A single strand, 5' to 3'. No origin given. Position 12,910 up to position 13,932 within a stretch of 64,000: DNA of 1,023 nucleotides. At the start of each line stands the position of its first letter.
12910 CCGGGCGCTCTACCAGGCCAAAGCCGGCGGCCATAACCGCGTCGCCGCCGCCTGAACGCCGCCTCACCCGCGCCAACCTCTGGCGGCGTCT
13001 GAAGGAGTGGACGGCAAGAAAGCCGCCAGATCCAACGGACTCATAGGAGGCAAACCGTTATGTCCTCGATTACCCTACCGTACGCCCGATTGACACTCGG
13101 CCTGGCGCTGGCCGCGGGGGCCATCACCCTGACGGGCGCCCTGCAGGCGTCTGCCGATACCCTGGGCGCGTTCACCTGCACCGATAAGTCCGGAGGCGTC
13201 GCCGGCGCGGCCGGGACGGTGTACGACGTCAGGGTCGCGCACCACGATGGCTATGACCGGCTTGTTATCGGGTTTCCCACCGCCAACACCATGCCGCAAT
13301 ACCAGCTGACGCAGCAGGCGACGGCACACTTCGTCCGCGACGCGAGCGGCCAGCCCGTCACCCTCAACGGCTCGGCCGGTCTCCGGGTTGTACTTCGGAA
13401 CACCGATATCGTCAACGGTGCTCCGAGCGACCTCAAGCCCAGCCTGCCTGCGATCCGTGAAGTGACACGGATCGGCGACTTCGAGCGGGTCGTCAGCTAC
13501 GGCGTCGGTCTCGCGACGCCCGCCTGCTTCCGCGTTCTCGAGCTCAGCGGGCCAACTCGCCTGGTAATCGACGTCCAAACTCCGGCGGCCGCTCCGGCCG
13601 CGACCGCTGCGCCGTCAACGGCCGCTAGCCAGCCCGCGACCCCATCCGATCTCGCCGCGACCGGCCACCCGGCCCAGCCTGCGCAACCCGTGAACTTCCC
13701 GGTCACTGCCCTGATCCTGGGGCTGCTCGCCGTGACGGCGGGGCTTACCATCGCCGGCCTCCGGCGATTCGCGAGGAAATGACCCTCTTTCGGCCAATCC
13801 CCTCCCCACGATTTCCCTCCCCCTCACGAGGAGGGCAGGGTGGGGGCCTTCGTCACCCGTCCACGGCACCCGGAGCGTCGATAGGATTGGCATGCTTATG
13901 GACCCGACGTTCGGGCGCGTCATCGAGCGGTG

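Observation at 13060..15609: ECF sigma / anti-sigma pair whose duplicated sensor domain is shared with an adjacent LAXTG-anchored surface protein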

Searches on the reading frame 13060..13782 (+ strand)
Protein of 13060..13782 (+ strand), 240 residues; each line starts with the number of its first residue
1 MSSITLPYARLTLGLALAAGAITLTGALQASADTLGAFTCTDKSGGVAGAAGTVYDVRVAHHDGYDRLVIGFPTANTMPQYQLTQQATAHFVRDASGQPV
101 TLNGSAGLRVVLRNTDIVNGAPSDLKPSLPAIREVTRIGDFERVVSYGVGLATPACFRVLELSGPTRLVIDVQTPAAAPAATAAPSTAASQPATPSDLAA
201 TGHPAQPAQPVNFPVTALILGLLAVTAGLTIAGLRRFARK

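Call 3: search_protein_families(library=pfam, proteins=[window:13060-13782:+], max_evalue=1)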
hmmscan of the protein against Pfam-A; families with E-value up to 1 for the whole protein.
window:13060-13782:+ (240 aa): 4 families
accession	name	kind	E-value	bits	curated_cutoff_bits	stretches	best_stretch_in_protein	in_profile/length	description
PF24837.1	AMIN-like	-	3.8e-26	92.1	27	1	53-173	2-128/129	AMIN-like domain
PF19779.4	DUF6264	-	0.0061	17.2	31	1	173-237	32-97/183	Family of unknown function (DUF6264)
PF11741.13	AMIN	-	0.2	12.2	20.5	0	156-173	22-39/101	AMIN domain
PF21112.3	CsgH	-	0.89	10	27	1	17-51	9-43/88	CsgH protein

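Call 4: search_protein_families(library=ncbifam, proteins=[window:13060-13782:+], max_evalue=1)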
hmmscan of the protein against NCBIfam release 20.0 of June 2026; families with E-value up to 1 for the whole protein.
window:13060-13782:+ (240 aa): 2 families
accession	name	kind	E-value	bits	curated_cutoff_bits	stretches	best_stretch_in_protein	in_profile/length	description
NF040963.1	MamI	equivalog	0.78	9.6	80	1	213-230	33-50/69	magnetosome protein MamI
NF010456.0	PRK13883.1-2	equivalog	1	9.2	319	0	166-203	78-113/160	conjugal transfer protein TrbH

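Call 18: find_homologous_proteins(query=window:13060-13782:+)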
Query window:13060-13782:+ (240 aa): 663 proteins with E <= 0.001 among 8000 candidates; the best 120 are listed.
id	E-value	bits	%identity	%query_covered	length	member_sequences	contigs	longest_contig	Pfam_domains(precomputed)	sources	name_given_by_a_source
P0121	1.9e-146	504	100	100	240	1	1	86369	PF24837.2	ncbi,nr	ncbi:MAG TPA: hypothetical protein VGR77_00130 [Candidatus Dormibacteraeota bacterium]|nr:hypothetic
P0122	8.4e-136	469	93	100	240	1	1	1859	PF24837.2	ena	-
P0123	1.0e-135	469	92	100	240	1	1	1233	PF24837.2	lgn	-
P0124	1.8e-135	468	92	100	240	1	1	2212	PF24837.2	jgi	jgi:hypothetical protein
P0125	7.7e-134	462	92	100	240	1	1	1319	PF24837.2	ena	-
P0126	2.2e-130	451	89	100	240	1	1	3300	PF24837.2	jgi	jgi:hypothetical protein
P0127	1.5e-129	448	85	100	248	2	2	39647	PF24837.2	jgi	jgi:hypothetical protein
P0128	2.4e-125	435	84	100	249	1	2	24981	PF24837.2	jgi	jgi:hypothetical protein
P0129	3.0e-116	405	84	90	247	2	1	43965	PF24837.2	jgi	jgi:hypothetical protein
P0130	1.2e-115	403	80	100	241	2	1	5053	PF24837.2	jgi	jgi:hypothetical protein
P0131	1.3e-115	403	80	100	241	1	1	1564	PF24837.2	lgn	-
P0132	2.0e-115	402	82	100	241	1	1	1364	PF24837.2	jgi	jgi:hypothetical protein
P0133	2.0e-115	402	83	92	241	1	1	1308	PF24837.2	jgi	jgi:hypothetical protein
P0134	2.3e-115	402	80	100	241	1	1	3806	PF24837.2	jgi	jgi:hypothetical protein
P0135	2.8e-115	402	85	92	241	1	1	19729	PF24837.2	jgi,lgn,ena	-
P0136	2.9e-115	402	80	100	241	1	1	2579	PF24837.2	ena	-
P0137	2.4e-114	399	80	100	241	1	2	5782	PF24837.2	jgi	jgi:hypothetical protein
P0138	2.7e-114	399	81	100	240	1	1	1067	PF24837.2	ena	-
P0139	3.0e-114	398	79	100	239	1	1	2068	PF24837.2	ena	-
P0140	5.1e-114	398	80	100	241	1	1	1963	PF24837.2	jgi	jgi:hypothetical protein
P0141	5.8e-114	397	83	96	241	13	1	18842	PF24837.2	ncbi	-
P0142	8.3e-114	397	79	100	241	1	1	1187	PF24837.2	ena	-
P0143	9.9e-114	397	80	100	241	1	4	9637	PF24837.2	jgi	jgi:hypothetical protein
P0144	1.2e-113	396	78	100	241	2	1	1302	PF24837.2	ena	-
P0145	1.2e-113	396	79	100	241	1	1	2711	PF24837.2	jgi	jgi:hypothetical protein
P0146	1.6e-113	396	78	100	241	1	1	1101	PF24837.2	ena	-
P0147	3.2e-113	395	84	92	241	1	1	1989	PF24837.2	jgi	jgi:hypothetical protein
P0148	3.7e-113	395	76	100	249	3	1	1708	PF24837.2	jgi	jgi:hypothetical protein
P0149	4.9e-113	394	77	100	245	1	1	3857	PF24837.2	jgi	jgi:hypothetical protein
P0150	6.8e-113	394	78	95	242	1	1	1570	PF24837.2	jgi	jgi:hypothetical protein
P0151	1.9e-112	392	79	91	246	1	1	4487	PF24837.2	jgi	jgi:hypothetical protein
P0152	3.2e-112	392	78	95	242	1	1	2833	PF24837.2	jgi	jgi:hypothetical protein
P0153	4.5e-112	391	78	97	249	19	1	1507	PF24837.2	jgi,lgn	-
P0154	6.9e-112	391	79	95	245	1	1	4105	PF24837.2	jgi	jgi:hypothetical protein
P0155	9.4e-112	390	79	100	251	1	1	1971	PF24837.2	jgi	jgi:hypothetical protein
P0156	1.5e-111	390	77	100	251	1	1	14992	PF24837.2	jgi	jgi:hypothetical protein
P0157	1.9e-111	389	76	100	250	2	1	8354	PF24837.2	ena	-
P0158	1.9e-111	389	81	90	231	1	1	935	PF24837.2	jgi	jgi:hypothetical protein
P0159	2.4e-111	389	79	100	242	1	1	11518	PF24837.2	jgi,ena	-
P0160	3.0e-111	389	79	100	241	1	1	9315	PF24837.2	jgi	jgi:hypothetical protein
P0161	3.1e-111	389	76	100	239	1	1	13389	PF24837.2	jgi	jgi:hypothetical protein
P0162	3.1e-111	389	79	96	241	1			PF24837.2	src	-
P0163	3.7e-111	388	79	95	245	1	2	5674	PF24837.2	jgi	jgi:hypothetical protein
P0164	4.1e-111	388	77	100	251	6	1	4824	PF24837.2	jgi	-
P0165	4.2e-111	388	78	100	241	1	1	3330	PF24837.2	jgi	jgi:hypothetical protein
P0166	4.3e-111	388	75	100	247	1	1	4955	PF24837.2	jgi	jgi:hypothetical protein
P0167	5.8e-111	388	79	100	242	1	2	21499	PF24837.2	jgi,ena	-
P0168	5.9e-111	388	79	95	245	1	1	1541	PF24837.2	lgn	-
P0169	6.7e-111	387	76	100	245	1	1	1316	PF24837.2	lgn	-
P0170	7.2e-111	387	79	91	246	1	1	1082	PF24837.2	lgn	-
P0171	7.5e-111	387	78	97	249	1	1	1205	PF24837.2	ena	-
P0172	9.3e-111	387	79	95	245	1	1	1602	PF24837.2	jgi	jgi:hypothetical protein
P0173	1.4e-110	386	79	97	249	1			PF24837.2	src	-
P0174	1.9e-110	386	77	100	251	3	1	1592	PF24837.2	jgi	jgi:hypothetical protein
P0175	1.9e-110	386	74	100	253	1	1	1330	PF24837.2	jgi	jgi:hypothetical protein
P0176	2.0e-110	386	79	96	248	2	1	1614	PF24837.2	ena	-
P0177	2.3e-110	386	73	100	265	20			PF24837.2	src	-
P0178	2.8e-110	385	73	100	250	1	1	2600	PF24837.2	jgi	jgi:hypothetical protein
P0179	4.2e-110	385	77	90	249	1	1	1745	PF24837.2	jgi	jgi:hypothetical protein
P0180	4.6e-110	385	76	100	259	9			PF24837.2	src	-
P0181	5.8e-110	384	78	97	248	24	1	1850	PF24837.2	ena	-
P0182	6.7e-110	384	78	95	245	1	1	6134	PF24837.2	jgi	jgi:hypothetical protein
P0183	1.2e-109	383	77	100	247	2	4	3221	PF24837.2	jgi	jgi:hypothetical protein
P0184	1.3e-109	383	76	100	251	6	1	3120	PF24837.2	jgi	jgi:hypothetical protein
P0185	1.8e-109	383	76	100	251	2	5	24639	PF24837.2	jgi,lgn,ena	-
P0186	2.3e-109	382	76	100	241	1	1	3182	PF24837.2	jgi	-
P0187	3.1e-109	382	72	100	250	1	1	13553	PF24837.2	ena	-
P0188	3.8e-109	382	76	96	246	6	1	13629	PF24837.2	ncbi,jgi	-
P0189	5.3e-109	381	76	100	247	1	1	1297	PF24837.2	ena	-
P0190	5.9e-109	381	77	100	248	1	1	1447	PF24837.2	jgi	jgi:hypothetical protein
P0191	1.1e-108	380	79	96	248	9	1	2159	PF24837.2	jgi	-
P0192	1.4e-108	380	78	100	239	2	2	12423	PF24837.2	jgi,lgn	jgi:hypothetical protein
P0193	1.5e-108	380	76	90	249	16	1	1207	PF24837.2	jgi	jgi:hypothetical protein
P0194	1.8e-108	379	74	90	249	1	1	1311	PF24837.2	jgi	jgi:hypothetical protein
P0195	1.9e-108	379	79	96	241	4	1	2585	PF24837.2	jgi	jgi:hypothetical protein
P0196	2.0e-108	379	75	98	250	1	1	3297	PF24837.2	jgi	jgi:hypothetical protein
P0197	2.1e-108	379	78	97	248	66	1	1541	PF24837.2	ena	-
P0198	2.2e-108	379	74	90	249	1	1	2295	PF24837.2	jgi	jgi:hypothetical protein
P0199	2.3e-108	379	73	100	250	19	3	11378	PF24837.2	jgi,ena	jgi:hypothetical protein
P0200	2.4e-108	379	80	96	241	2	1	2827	PF24837.2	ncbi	-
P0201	2.9e-108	379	76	100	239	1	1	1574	PF24837.2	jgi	jgi:hypothetical protein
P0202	3.4e-108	379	74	100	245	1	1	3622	PF24837.2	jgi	jgi:hypothetical protein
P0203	3.7e-108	378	74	97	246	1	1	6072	PF24837.2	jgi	jgi:hypothetical protein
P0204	4.6e-108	378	76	100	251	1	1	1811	PF24837.2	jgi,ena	-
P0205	5.4e-108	378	78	97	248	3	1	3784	PF24837.2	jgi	jgi:hypothetical protein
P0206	5.4e-108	378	75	100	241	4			PF24837.2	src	-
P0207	8.3e-108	377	76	97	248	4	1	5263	PF24837.2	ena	-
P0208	1.1e-107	377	73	100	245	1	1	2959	PF24837.2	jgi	jgi:hypothetical protein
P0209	1.3e-107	377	75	100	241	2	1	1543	PF24837.2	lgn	-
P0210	1.4e-107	377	75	100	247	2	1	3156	PF24837.2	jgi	-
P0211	1.7e-107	376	73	100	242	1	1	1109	PF24837.2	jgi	jgi:hypothetical protein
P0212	1.7e-107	376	75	97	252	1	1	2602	PF24837.2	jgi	jgi:hypothetical protein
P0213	2.0e-107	376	76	100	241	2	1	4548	PF24837.2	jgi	jgi:hypothetical protein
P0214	2.2e-107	376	75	100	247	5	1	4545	PF24837.2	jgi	jgi:hypothetical protein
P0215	3.7e-107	375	77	92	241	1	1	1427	PF24837.2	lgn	-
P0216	3.7e-107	375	73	100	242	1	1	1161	PF24837.2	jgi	jgi:hypothetical protein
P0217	4.4e-107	375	74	100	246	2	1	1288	PF24837.2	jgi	jgi:hypothetical protein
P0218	4.9e-107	375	75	100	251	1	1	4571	PF24837.2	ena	-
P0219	5.0e-107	375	74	96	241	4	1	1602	PF24837.2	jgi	jgi:hypothetical protein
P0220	6.1e-107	374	78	90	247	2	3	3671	PF24837.2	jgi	jgi:hypothetical protein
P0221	6.6e-107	374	77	96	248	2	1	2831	PF24837.2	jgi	-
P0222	8.6e-107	374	75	100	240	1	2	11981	PF24837.2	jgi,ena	-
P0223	8.8e-107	374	77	97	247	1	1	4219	PF24837.2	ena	-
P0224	9.7e-107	374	77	96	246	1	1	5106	PF24837.2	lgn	-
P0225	1.2e-106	374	73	100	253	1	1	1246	PF24837.2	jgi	jgi:hypothetical protein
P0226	1.2e-106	374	78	96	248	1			PF24837.2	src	-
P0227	1.3e-106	373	71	97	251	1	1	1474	PF24837.2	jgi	jgi:hypothetical protein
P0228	1.5e-106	373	79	88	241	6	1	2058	PF24837.2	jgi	jgi:hypothetical protein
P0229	1.7e-106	373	71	100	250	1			PF24837.2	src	-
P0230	1.9e-106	373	75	94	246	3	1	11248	PF24837.2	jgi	jgi:hypothetical protein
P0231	2.2e-106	373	76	100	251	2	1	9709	PF24837.2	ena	-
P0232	3.7e-106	372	75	94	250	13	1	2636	PF24837.2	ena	-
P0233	4.3e-106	372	78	96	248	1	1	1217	PF24837.2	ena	-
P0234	4.5e-106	372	74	100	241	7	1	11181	PF24837.2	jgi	jgi:hypothetical protein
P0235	4.8e-106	372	74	100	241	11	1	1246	PF24837.2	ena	-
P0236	5.6e-106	371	73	100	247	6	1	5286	PF24837.2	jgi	jgi:hypothetical protein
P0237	8.4e-106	371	73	100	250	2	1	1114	PF24837.2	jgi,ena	-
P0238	8.6e-106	371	80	90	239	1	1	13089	PF24837.2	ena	-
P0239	9.2e-106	371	77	100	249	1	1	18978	PF24837.2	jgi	jgi:hypothetical protein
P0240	9.7e-106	371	75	96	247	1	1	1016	PF24837.2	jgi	-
